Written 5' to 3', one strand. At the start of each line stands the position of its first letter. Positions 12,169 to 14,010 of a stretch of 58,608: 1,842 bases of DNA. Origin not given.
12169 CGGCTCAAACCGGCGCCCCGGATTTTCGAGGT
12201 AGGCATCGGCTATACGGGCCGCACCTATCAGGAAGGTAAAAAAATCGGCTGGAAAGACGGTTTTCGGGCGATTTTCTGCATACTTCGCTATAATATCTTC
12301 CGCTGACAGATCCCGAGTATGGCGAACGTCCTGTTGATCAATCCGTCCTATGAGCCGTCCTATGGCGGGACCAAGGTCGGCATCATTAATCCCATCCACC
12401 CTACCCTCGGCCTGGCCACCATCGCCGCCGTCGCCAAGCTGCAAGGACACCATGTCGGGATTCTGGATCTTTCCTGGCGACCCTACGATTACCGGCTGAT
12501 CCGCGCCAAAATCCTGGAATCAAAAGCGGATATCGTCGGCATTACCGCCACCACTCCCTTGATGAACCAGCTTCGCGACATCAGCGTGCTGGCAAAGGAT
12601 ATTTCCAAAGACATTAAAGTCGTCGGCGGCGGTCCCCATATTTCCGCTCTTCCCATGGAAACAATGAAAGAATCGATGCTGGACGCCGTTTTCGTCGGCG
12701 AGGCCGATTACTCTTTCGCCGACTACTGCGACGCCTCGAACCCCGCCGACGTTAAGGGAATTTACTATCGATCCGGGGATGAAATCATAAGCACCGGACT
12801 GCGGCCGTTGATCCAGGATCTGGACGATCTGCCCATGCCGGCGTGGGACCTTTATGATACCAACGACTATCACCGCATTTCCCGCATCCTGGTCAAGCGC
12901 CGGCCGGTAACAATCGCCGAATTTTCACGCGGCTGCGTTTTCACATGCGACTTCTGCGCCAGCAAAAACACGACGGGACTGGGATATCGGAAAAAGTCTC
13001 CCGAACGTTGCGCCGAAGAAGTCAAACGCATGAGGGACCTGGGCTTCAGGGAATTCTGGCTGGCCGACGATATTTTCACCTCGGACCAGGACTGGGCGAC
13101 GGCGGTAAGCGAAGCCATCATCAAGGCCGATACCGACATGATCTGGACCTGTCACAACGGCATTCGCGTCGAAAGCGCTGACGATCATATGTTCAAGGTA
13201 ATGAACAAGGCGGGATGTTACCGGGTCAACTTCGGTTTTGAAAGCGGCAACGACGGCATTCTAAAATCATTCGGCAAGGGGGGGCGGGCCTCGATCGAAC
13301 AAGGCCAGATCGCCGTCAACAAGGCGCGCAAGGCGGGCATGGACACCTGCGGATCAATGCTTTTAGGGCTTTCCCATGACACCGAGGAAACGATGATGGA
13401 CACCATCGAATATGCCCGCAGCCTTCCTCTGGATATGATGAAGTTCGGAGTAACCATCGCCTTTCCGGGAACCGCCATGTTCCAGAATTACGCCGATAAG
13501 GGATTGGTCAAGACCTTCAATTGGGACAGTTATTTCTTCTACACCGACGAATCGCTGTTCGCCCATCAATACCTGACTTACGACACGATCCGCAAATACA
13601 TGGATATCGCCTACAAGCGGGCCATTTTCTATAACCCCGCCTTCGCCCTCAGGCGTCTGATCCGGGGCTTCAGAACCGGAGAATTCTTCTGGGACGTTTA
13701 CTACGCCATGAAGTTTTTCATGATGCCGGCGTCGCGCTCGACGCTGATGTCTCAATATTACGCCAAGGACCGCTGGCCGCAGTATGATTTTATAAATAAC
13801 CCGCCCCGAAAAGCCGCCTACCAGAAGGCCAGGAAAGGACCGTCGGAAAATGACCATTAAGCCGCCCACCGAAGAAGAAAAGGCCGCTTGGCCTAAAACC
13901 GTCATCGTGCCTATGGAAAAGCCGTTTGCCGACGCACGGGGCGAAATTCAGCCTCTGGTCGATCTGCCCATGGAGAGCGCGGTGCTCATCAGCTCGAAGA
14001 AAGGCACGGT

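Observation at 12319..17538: Sugar-tailoring block combining a B12-radical SAM enzyme with a TylC3-type C-methyltransferase, a cupin, a UXS-type SDR and a Gfo/Idh/MocA oxidoreductase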

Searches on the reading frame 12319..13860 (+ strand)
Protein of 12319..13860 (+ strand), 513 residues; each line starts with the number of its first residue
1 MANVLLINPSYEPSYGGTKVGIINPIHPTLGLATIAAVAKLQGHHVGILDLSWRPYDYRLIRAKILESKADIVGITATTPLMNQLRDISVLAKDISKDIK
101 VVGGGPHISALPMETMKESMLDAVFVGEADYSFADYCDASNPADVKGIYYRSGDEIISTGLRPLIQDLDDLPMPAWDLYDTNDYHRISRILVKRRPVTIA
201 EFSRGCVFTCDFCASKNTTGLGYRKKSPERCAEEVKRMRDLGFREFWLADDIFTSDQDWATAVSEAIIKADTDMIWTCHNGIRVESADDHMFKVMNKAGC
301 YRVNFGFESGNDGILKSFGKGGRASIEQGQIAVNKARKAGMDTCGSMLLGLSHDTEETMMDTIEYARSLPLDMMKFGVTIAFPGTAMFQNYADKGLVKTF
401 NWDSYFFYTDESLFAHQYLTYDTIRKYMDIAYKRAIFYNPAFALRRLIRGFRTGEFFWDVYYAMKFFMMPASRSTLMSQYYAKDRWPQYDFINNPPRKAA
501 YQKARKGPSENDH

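Call 3: search_protein_families(library=pfam, proteins=[window:12319-13860:+], max_evalue=0.001)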
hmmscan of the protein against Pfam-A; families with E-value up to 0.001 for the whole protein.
window:12319-13860:+ (513 aa): 2 families
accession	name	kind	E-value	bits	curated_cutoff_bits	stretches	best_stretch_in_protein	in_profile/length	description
PF02310.24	B12-binding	-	1.4e-19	70.5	32.1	1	25-134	10-118/121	B12 binding domain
PF04055.27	Radical_SAM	-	1.5e-19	71.2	29.5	1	201-365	2-165/166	Radical SAM superfamily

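Call 4: search_protein_families(library=ncbifam, proteins=[window:12319-13860:+], max_evalue=0.001)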
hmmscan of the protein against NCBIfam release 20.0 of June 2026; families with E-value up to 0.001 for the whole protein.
window:12319-13860:+ (513 aa): 24 families
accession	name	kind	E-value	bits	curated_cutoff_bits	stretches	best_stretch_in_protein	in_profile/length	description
TIGR03471.1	HpnJ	equivalog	7.7e-46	156.9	577.6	1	71-400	70-396/472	hopanoid biosynthesis associated radical SAM protein HpnJ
TIGR02026.1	BchE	equivalog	2.2e-42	145.6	481.35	1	4-424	2-416/497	magnesium-protoporphyrin IX monomethyl ester anaerobic oxidative cyclase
NF050148.1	rSAM_ApyD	equivalog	2e-36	125.6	750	1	26-427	22-432/645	RiPP biosynthesis radical SAM protein ApyD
NF038361.1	rSAM_Sden_1168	equivalog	1.4e-28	99.8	575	1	61-397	132-479/560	Sden_1168 family B12-binding radical SAM P-methyltransferase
TIGR04479.1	bcpD_PhpK_rSAM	subfamily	1.4e-27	96.2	600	1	61-369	102-409/504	PhpK family radical SAM P-methyltransferase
TIGR03975.1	rSAM_ocin_1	subfamily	1e-25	90.3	281.85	1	62-363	121-424/606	RiPP maturation radical SAM C-methyltransferase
NF033070.1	rSAM_AprD4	equivalog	2.2e-24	86.2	500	1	162-399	164-398/456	AprD4 family radical SAM diol-dehydratase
TIGR04367.1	HpnR_B12_rSAM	equivalog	8.4e-24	83.9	650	1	29-392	22-374/490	hopanoid C-3 methylase HpnR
TIGR04014.1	B12_SAM_MJ_0865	equivalog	1.8e-23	83.1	360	1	19-387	1-354/434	methyl-coenzyme M reductase glutamine C-methyltransferase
TIGR04072.2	rSAM_ladder_B12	equivalog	5.4e-23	81.3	360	1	25-398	15-379/443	lipid biosynthesis B12-binding/radical SAM protein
TIGR04295.1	B12_rSAM_oligo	hypoth_equivalog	1.6e-22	79.8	400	1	5-328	3-322/422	TIGR04295 family B12-binding domain-containing radical SAM protein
TIGR04385.1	B12_rSAM_cofa1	equivalog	1.4e-19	70.6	450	1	30-306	21-303/438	B12 lower ligand biosynthesis radical SAM protein BzaD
TIGR04013.1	B12_SAM_MJ_1487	hypoth_equivalog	3.9e-19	68.8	251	1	71-244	45-198/382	TIGR04013 family B12-binding domain/radical SAM domain-containing protein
NF033712.0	B12_rSAM_KedN5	subfamily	7.4e-11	41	700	1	59-253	52-251/624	KedN5 family methylcobalamin-dependent radical SAM C-methyltransferase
TIGR04428.1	B12_rSAM_trp_MT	equivalog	2.2e-10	39.6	500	1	204-394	223-424/558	tryptophan 2-C-methyltransferase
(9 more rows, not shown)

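Call 10: search_solved_structures(query=window:12319-13860:+, max_evalue=0.01)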
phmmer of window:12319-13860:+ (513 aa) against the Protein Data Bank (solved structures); distinct sequences matched with E-value up to 0.01: 4.
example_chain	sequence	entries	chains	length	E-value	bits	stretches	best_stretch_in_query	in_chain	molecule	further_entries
6fd2_B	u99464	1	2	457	1.2e-18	70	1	162-398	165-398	Putative apramycin biosynthetic oxidoreductase 4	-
9ccb_A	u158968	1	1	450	4e-07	32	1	199-388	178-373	Radical SAM core domain-containing protein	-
7kdx_A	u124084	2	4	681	4.6e-05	25.2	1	86-253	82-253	Methyltransferase TokK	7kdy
9n1b_A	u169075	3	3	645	0.0033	19.1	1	124-236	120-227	Radical SAM protein | Radical SAM enzyme CysS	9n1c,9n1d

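Call 15: find_homologous_proteins(query=window:12319-13860:+, max_evalue=1e-20)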
Query window:12319-13860:+ (513 aa): 984 proteins with E <= 1e-20 among 8000 candidates; the best 120 are listed.
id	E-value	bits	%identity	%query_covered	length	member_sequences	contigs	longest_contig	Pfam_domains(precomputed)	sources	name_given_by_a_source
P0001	0.0e+0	1121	94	99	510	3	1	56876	PF04055.28,PF02310.25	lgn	-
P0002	0.0e+0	1047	87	99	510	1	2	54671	PF04055.28,PF02310.25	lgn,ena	-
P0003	0.0e+0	1018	84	99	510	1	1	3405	PF04055.28,PF02310.25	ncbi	-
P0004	2.6e-293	991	83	99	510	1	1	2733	PF04055.28,PF02310.25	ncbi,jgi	-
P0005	3.1e-292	988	82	99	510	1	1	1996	PF04055.28,PF02310.25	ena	-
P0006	1.7e-283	959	78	100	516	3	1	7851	PF04055.28,PF02310.25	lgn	-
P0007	5.1e-280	947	77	99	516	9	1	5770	PF04055.28,PF02310.25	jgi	jgi:anaerobic magnesium-protoporphyrin IX monomethyl ester cyclase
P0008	1.3e-278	943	77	99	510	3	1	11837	PF04055.28,PF02310.25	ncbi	-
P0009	6.4e-278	940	79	99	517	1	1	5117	PF04055.28,PF02310.25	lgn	-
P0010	9.4e-278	940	77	99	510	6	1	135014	PF04055.28,PF02310.25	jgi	jgi:anaerobic magnesium-protoporphyrin IX monomethyl ester cyclase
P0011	7.8e-277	937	78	99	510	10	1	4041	PF04055.28,PF02310.25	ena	-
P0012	2.2e-276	935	78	99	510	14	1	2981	PF04055.28,PF02310.25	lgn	-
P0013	2.4e-275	932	77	99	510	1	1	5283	PF04055.28,PF02310.25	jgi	-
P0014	1.3e-273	926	76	99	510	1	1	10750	PF04055.28,PF02310.25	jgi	-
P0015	9.9e-270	913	77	98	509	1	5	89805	PF04055.28,PF02310.25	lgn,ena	-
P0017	1.6e-254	863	70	99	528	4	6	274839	PF04055.28,PF02310.25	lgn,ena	-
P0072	2.3e-230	783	64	99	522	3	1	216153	PF04055.28,PF02310.25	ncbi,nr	ncbi:B12-binding domain-containing radical SAM protein [Magnetospirillum moscoviense]|nr:radical SAM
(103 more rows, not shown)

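Call 17: find_related_loci(query=A1, collection=genome_contigs, flank=10000)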
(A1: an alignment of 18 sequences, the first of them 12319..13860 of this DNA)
Query A1 (513 aa) in genome_contigs; peptide patterns used: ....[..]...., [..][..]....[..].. (x = any residue, [..] = any of these).
419 stretches matched a pattern; 387 encode a relative of the query (tblastn E <= 1e-3); the best 80 are kept; 80 distinct loci.
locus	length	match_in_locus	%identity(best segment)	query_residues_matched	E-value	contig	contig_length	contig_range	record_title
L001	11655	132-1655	77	1-508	0e+0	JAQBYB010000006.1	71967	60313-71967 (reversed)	MAG: Proteobacteria bacterium isolate casp150-mb.300 NODE_863_length_71967_cov_0.118968, whole genome shotgun sequence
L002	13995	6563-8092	77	1-510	0e+0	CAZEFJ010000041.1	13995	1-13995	MAG TPA_asm: uncultured Hyphomicrobiales bacterium isolate SRP128015_co1_189 genome assembly, contig: NODE_6568_length_1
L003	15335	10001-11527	71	1-509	0e+0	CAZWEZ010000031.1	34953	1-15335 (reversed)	MAG TPA_asm: uncultured Thalassospiraceae bacterium isolate binchicken_co85_32 genome assembly, contig: NODE_733_length_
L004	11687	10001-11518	70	1-506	0e+0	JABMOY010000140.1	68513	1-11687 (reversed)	MAG: Rhodospirillales bacterium isolate bin.246 k141_4418012, whole genome shotgun sequence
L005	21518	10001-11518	70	1-506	0e+0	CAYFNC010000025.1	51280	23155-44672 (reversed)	MAG TPA_asm: uncultured Hyphomicrobiales bacterium isolate ERP019367_co2_49 genome assembly, contig: NODE_624_length_512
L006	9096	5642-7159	67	1-506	0e+0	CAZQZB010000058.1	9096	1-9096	MAG TPA_asm: uncultured Thalassospiraceae bacterium isolate SRP092902_co1_171 genome assembly, contig: NODE_13769_length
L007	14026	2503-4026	69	1-506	0e+0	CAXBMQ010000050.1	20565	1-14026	MAG TPA_asm: uncultured Rhodospirillaceae bacterium isolate ERR2762121_concoct_63 genome assembly, contig: ERZ3421540.30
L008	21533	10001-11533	66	1-506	0e+0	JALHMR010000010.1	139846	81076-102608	MAG: Rhodospirillaceae bacterium isolate Bin_39_2_2 c_000000000794, whole genome shotgun sequence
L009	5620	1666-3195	67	1-506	0e+0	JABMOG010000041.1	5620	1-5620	MAG: Rhodospirillales bacterium isolate bin.259 k141_689950, whole genome shotgun sequence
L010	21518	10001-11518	66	1-506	0e+0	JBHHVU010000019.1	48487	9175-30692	MAG: Nitrospinaceae bacterium isolate S.4.sp1_bin.35 NODE_135_length_48487_cov_9.025417, whole genome shotgun sequence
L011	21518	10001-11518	67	1-506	0e+0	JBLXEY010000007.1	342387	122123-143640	MAG: Rhodospirillales bacterium isolate ET02-02 T02maxbin_out.002RE.5K@7, whole genome shotgun sequence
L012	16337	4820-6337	66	1-506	0e+0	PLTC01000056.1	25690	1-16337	MAG: Rhodospirillales bacterium isolate bog_933 73.20120700_S1D.247_contig_165068, whole genome shotgun sequence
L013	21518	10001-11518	66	1-506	0e+0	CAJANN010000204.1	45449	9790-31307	MAG: uncultured Rhodospirillaceae bacterium isolate Loc080925-5-5m_bin-0134 genome assembly, contig: bin-0134:204/370, w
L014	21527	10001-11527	64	1-509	0e+0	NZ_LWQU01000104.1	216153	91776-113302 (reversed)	Magnetospirillum moscoviense strain BB-1 NODE_1_length_216153_cov_125.494_ID_3737, whole genome shotgun sequence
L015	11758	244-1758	66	1-506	0e+0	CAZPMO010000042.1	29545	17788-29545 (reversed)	MAG TPA_asm: uncultured Rhodospirillaceae bacterium isolate SRP200020_co5_379 genome assembly, contig: NODE_2366_length_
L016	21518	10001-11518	65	1-506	0e+0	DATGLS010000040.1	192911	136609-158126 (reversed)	MAG TPA_asm: Xanthobacteraceae bacterium isolate SMAG_U9892 k141_327652, whole genome shotgun sequence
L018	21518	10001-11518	64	1-506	0e+0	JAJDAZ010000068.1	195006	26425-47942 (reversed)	MAG: Nitrospinaceae bacterium isolate OFTM191 OFTM191_67, whole genome shotgun sequence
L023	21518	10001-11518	65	1-506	0e+0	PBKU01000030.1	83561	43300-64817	MAG: Magnetovibrio sp. isolate SP26 MHASMcontig_3290372, whole genome shotgun sequence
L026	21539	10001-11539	63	1-513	0e+0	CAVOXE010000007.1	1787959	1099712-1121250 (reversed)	MAG: Nitrospirota bacterium isolate MFD00392.bin.1.17 genome assembly, contig: contig_3564, whole genome shotgun sequenc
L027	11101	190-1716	64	1-506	0e+0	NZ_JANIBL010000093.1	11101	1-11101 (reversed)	Methylomonas rosea strain WSC-7 WSC7.00093, whole genome shotgun sequence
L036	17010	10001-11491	63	1-495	0e+0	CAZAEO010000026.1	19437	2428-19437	MAG TPA_asm: uncultured Coxiellaceae bacterium isolate SRP011637_co1_137 genome assembly, contig: NODE_827_length_19437_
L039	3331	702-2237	59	1-511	0e+0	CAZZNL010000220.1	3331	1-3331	MAG TPA_asm: uncultured Pseudomonadales bacterium isolate SRP257259_co1_226 genome assembly, contig: NODE_55897_length_3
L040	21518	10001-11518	60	1-506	0e+0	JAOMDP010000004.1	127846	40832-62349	Nitrospinota bacterium isolate AH-558-C10 AH-558-C10_NODE_4, whole genome shotgun sequence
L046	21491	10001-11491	62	1-495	0e+0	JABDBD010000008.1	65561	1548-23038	MAG: Gammaproteobacteria bacterium isolate BWMinControl_Nextera54_MAG1 3300020741.a:Ga0207030_1008, whole genome shotgun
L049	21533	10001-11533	59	1-510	0e+0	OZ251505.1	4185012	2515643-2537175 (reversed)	MAG: uncultured Candidatus Binatia bacterium isolate 3702f2bb-6743-416a-8e02-efa82259b27a genome assembly, chromosome: 1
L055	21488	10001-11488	60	1-494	0e+0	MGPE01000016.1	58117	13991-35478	MAG: Deltaproteobacteria bacterium GWA2_38_16 gwa2_scaffold_570, whole genome shotgun sequence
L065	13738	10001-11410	54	1-469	1e-171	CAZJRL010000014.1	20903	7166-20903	MAG TPA_asm: uncultured Zetaproteobacteria bacterium isolate binchicken_co172_15 genome assembly, contig: NODE_1965_leng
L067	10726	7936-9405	51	1-486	6e-170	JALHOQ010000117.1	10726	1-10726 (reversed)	MAG: Bdellovibrionales bacterium isolate bin.161 c_000000022520, whole genome shotgun sequence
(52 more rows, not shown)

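Call 22: search_protein_families(library=pfam, proteins=[L026:6554-8143:+, L040:5258-6247:-, L023:16539-17360:+, L040:11716-13671:+, L055:19541-20701:-, L036:11576-13078:+, L065:12284-13237:-, L067:6221-7342:-, L016:11597-13009:+, L039:2285-3301:+], max_evalue=0.001)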
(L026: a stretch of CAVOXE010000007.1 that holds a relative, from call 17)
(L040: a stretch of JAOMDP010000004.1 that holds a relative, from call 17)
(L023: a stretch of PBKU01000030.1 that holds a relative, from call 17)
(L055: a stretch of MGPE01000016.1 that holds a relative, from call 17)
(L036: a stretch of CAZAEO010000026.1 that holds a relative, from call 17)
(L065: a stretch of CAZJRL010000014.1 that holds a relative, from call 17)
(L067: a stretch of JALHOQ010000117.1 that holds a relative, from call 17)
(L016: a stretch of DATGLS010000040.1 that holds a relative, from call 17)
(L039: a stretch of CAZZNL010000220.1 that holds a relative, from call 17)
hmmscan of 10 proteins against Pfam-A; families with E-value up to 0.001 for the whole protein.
L026:6554-8143:+ (529 aa): 4 families
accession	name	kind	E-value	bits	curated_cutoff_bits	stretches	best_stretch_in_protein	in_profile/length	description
PF05199.19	GMC_oxred_C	-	1.1e-06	29.7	24.6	1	463-517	85-139/139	GMC oxidoreductase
PF01266.30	DAO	-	5.1e-05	23.4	27.9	1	2-32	2-32/353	FAD dependent oxidoreductase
PF13450.12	NAD_binding_8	-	0.00028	21.6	21.9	1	4-31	1-28/68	NAD(P)-binding Rossmann-like domain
PF07992.20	Pyr_redox_2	-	0.00029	20.8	26.1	1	2-31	3-32/291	Pyridine nucleotide-disulphide oxidoreductase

L040:5258-6247:- (329 aa): 6 families
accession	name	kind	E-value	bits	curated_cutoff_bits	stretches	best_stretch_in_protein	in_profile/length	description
PF13489.12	Methyltransf_23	-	9.8e-18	64.9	27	1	95-237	20-161/164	Methyltransferase domain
PF08241.18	Methyltransf_11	-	1.6e-15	57.9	21.2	1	102-192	1-95/95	Methyltransferase domain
PF13649.12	Methyltransf_25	-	3.3e-11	44.2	27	1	101-188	1-97/97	Methyltransferase domain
PF08242.18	Methyltransf_12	-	1.6e-10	42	30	1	102-190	1-98/98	Methyltransferase domain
PF13847.12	Methyltransf_31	-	4.9e-09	36.4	27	1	99-196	5-113/145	Methyltransferase domain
PF07021.18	MetW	-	1e-05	25.7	21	1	99-180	15-98/193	Methionine biosynthesis protein MetW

L023:16539-17360:+ (273 aa): 8 families
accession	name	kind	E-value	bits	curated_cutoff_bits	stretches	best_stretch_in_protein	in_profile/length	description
PF08241.18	Methyltransf_11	-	1.3e-17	64.6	21.2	1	47-138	1-95/95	Methyltransferase domain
PF08242.18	Methyltransf_12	-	1.3e-15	58.4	30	1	47-136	1-98/98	Methyltransferase domain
PF13649.12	Methyltransf_25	-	3.8e-15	56.8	27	1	46-134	1-97/97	Methyltransferase domain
PF13489.12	Methyltransf_23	-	2e-13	50.8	27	1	31-148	11-126/164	Methyltransferase domain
PF13847.12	Methyltransf_31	-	2.4e-13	50.4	27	1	43-144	4-115/145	Methyltransferase domain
PF05401.17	NodS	-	7e-09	36.2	24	1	43-115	44-118/201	Nodulation protein S (NodS)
PF08003.17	Methyltransf_9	-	1.4e-07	31.3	23.8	1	38-164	111-242/315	Protein of unknown function (DUF1698)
PF05219.18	DREV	-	0.00038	20.1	26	1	43-138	95-186/265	DREV methyltransferase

L040:11716-13671:+ (651 aa): 0 families

L055:19541-20701:- (386 aa): 2 families
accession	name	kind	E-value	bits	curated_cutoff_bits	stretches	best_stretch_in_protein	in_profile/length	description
PF04055.27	Radical_SAM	-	3.2e-19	70.2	29.5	1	48-208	2-156/166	Radical SAM superfamily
PF13186.11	SPASM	-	3.5e-06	27.7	21.5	1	284-346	1-62/67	Iron-sulfur cluster-binding domain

L036:11576-13078:+ (500 aa): 1 family
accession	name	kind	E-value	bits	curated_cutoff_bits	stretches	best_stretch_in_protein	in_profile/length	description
PF03062.24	MBOAT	-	2.8e-36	125.9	27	1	109-382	39-331/337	MBOAT, membrane-bound O-acyltransferase family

L065:12284-13237:- (317 aa): 1 family
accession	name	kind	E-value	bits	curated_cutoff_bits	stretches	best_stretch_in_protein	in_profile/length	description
PF01040.23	UbiA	-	2.5e-25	89.7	34.2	1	27-268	5-236/250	UbiA prenyltransferase family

L067:6221-7342:- (373 aa): 1 family
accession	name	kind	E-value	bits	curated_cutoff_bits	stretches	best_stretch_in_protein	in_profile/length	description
PF02350.25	Epimerase_2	-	3.5e-49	168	30.6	1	100-322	67-297/347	UDP-N-acetylglucosamine 2-epimerase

L016:11597-13009:+ (470 aa): 0 families

L039:2285-3301:+ (338 aa): 3 families
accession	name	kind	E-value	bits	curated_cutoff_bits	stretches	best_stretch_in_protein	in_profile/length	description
PF04055.27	Radical_SAM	-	7.6e-15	55.9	29.5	1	36-185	2-155/166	Radical SAM superfamily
PF13186.11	SPASM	-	1.4e-12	48.1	21.5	1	271-337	1-67/67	Iron-sulfur cluster-binding domain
PF00702.32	Hydrolase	-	0.00054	20.8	26.4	1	84-139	93-149/191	haloacid dehalogenase-like hydrolase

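Call 23: find_encoding_contigs(protein=P0001, flank=10000, max_places=3)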
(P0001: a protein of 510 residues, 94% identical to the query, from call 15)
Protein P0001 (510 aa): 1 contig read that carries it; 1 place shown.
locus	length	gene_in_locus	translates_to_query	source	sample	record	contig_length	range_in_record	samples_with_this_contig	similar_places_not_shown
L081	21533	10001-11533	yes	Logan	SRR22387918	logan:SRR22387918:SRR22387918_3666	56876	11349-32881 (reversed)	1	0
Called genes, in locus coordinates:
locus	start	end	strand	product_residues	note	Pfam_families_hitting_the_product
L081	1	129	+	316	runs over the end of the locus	-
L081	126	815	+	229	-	PF00702:Hydrolase, PF08282:Hydrolase_3 (faint), PF12710:HAD, PF13419:HAD_2, PF13242:Hydrolase_like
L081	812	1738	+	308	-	PF00389:2-Hacid_dh, PF02826:2-Hacid_dh_C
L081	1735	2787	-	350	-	PF08003:Methyltransf_9 (weak), PF01209:Ubie_methyltran, PF13489:Methyltransf_23, PF13847:Methyltransf_31, PF08241:Methyltransf_11, PF08242:Methyltransf_12, PF13649:Methyltransf_25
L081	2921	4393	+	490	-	PF07940:Hepar_II_III_C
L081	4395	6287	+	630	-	PF13522:GATase_6, PF13537:GATase_7, PF00733:Asn_synthase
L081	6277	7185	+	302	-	PF00535:Glycos_transf_2, PF10111:Glyco_tranf_2_2, PF13641:Glyco_tranf_2_3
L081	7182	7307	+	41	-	-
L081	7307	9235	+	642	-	PF13231:PMT_2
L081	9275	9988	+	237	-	PF00535:Glycos_transf_2, PF10111:Glyco_tranf_2_2 (weak), PF13641:Glyco_tranf_2_3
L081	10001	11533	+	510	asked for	PF02310:B12-binding, PF04055:Radical_SAM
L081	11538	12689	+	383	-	PF00657:Lipase_GDSL (faint), PF13472:Lipase_GDSL_2 (weak)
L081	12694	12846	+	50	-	PF19451:DUF5989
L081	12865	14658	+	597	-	PF02543:Carbam_trans_N, PF16861:Carbam_trans_C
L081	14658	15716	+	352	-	PF01209:Ubie_methyltran, PF13489:Methyltransf_23, PF05175:MTS (weak), PF08241:Methyltransf_11, PF08242:Methyltransf_12, PF13649:Methyltransf_25, PF13847:Methyltransf_31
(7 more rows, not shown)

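Call 24: find_encoding_contigs(protein=P0002, flank=10000, max_places=3)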
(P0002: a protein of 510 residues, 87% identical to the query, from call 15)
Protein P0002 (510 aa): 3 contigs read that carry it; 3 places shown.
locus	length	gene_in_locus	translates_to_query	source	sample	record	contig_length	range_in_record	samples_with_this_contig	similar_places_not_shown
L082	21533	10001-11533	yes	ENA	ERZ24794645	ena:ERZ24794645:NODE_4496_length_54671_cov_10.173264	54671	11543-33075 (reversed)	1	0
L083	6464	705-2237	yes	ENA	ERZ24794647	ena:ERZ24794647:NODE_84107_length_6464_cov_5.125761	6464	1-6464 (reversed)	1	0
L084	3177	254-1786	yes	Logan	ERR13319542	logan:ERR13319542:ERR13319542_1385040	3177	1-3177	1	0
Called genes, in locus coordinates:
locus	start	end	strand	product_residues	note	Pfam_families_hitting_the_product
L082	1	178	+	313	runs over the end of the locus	-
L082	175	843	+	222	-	PF00702:Hydrolase, PF08282:Hydrolase_3 (faint), PF12710:HAD, PF13419:HAD_2, PF13242:Hydrolase_like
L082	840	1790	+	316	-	PF00389:2-Hacid_dh, PF02826:2-Hacid_dh_C, PF00670:AdoHcyase_NAD (weak)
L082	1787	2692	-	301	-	PF01209:Ubie_methyltran, PF08003:Methyltransf_9 (weak), PF13489:Methyltransf_23, PF13649:Methyltransf_25, PF13847:Methyltransf_31, PF08241:Methyltransf_11, PF08242:Methyltransf_12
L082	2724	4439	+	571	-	PF07940:Hepar_II_III_C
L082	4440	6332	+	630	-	PF13522:GATase_6, PF13537:GATase_7, PF00733:Asn_synthase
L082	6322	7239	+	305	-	PF00535:Glycos_transf_2, PF10111:Glyco_tranf_2_2, PF13641:Glyco_tranf_2_3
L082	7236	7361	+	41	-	-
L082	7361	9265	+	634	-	PF13231:PMT_2 (weak)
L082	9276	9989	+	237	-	PF00535:Glycos_transf_2, PF10111:Glyco_tranf_2_2 (weak), PF13641:Glyco_tranf_2_3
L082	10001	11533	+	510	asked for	PF02310:B12-binding, PF04055:Radical_SAM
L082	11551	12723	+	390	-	-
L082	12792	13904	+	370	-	PF01381:HTH_3, PF12844:HTH_19 (weak), PF13560:HTH_31, PF00483:NTP_transferase (weak), PF12804:NTP_transf_3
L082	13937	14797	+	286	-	PF12974:Phosphonate-bd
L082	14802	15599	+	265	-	PF00005:ABC_tran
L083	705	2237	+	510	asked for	PF02310:B12-binding, PF04055:Radical_SAM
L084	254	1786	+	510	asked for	PF02310:B12-binding, PF04055:Radical_SAM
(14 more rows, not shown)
